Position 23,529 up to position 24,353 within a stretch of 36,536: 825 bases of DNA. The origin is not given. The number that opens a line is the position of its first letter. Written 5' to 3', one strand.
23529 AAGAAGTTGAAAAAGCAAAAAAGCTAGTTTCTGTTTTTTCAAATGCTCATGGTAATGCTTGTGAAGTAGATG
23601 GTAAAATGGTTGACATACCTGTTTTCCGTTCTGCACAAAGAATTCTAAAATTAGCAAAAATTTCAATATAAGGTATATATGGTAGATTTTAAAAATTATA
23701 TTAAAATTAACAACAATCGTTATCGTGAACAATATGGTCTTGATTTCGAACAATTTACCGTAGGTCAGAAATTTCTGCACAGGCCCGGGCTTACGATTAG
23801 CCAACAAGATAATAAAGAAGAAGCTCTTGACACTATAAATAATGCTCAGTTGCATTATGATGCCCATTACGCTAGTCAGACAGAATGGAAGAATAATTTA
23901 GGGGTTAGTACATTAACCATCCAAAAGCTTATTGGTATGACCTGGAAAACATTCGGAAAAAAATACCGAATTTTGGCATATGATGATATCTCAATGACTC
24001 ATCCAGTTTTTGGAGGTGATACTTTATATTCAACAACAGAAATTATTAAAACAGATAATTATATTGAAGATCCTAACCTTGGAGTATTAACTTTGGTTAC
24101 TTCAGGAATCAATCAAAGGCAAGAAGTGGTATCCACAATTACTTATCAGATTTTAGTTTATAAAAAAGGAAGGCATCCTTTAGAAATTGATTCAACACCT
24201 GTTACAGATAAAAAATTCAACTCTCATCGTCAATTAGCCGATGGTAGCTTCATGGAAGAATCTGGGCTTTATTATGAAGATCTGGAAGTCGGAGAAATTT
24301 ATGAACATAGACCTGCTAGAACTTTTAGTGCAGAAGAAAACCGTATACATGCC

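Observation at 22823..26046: RipC/RipB/RipA-like trio: a candidate itaconate (C5-dicarboxylate) degradation operon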

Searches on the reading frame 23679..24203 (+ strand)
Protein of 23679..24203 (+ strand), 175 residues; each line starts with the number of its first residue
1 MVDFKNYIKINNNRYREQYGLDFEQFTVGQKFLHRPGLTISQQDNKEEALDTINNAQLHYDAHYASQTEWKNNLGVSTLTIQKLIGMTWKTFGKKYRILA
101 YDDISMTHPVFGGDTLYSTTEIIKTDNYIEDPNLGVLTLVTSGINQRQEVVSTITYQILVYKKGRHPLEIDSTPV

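Call 17: search_protein_families(library=ncbifam, proteins=[window:23679-24203:+], max_evalue=0.01)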
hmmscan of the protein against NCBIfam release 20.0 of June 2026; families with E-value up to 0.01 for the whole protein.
window:23679-24203:+ (175 aa): 2 families
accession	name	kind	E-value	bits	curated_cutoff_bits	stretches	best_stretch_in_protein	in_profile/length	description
NF038241.1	RipB_Ich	equivalog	1.5e-39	135.7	340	1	6-169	7-171/175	(R)-specific enoyl-CoA hydratase RipB/Ich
NF041625.1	methfumCoahyd_Halo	equivalog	3.6e-08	33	560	2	50-153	248-350/358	2-methylfumaryl-CoA hydratase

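Call 78: search_protein_representatives(protein=window:23679-24203:+)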
Query: 175 residues. Proteins with E-value up to 0.001 (for the whole library): 945; up to 1e-10: 213; up to 1e-30: 24. The best 150 are listed.
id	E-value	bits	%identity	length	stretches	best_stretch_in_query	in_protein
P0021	4.0e-95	332.6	48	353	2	1-170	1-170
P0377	5.4e-66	237.8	38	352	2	4-168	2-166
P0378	8.4e-66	237.1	42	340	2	6-164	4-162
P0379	5.4e-65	234.5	38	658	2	4-168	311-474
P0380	7.4e-63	227.6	40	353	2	8-168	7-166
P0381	1.4e-60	220.1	49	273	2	4-168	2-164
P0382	2.4e-60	219.4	92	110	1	58-163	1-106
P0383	2.0e-55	203.4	36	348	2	6-168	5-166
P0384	1.0e-53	197.8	37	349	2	5-160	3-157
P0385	9.0e-51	188.2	57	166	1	16-168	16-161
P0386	8.9e-48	178.5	62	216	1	38-170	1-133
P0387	1.6e-46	174.4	35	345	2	6-163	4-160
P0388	1.6e-46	174.4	49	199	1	3-168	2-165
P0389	2.3e-42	160.9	57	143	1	2-124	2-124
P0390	2.5e-39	151.0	35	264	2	88-172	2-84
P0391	3.4e-39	150.6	44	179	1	4-168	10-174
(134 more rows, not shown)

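Call 80: find_encoding_contigs(protein=P0391, flank=4000, max_places=2)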
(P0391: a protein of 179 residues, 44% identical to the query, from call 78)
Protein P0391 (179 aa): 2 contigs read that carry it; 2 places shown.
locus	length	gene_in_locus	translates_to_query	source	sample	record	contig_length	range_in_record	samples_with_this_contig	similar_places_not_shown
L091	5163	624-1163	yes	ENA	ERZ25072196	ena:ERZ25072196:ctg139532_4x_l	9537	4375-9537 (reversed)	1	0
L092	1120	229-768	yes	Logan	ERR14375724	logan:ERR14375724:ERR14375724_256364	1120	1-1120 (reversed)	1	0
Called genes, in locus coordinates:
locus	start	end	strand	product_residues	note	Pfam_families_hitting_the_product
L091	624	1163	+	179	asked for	PF19315:MC_hydratase (weak), PF01575:MaoC_dehydratas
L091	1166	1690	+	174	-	PF13452:FAS1_DH_region (faint), PF19315:MC_hydratase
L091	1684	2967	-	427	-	PF06808:DctM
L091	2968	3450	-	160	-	PF04290:DctQ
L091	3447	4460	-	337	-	PF03480:DctP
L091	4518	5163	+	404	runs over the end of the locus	PF02515:CoA_transf_3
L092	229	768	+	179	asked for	PF19315:MC_hydratase (weak), PF01575:MaoC_dehydratas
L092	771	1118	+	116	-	?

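Call 81: find_encoding_contigs(protein=P0379, flank=4000, max_places=2)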
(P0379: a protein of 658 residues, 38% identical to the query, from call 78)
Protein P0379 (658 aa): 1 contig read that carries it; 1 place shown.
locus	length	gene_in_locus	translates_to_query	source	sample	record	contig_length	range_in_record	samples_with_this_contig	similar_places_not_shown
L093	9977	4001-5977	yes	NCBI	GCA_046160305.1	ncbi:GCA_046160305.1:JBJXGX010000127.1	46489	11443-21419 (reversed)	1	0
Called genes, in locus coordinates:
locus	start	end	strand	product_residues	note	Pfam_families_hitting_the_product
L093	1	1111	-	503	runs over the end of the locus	PF00989:PAS (weak), PF08448:PAS_4 (faint), PF08447:PAS_3, PF13426:PAS_9, PF08447:PAS_3, PF13581:HATPase_c_2, PF02518:HATPase_c (weak)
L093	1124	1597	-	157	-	PF08448:PAS_4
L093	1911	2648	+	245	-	PF00072:Response_reg, PF03861:ANTAR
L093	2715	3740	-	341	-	PF03401:TctC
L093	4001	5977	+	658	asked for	PF03328:HpcH_HpaI, PF15617:C-C_Bond_Lyase, PF13452:FAS1_DH_region (faint), PF19315:MC_hydratase, PF01575:MaoC_dehydratas (weak), PF19315:MC_hydratase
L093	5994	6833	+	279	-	PF08123:DOT1 (weak), PF13847:Methyltransf_31 (weak), PF13649:Methyltransf_25 (weak)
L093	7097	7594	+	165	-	PF02082:Rrf2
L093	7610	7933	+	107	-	PF01521:Fe-S_biosyn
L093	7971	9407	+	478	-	PF19295:SufBD_N, PF01458:SUFBD_core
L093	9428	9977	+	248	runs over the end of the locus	PF00005:ABC_tran, PF02463:SMC_N (faint), PF13304:AAA_21 (faint)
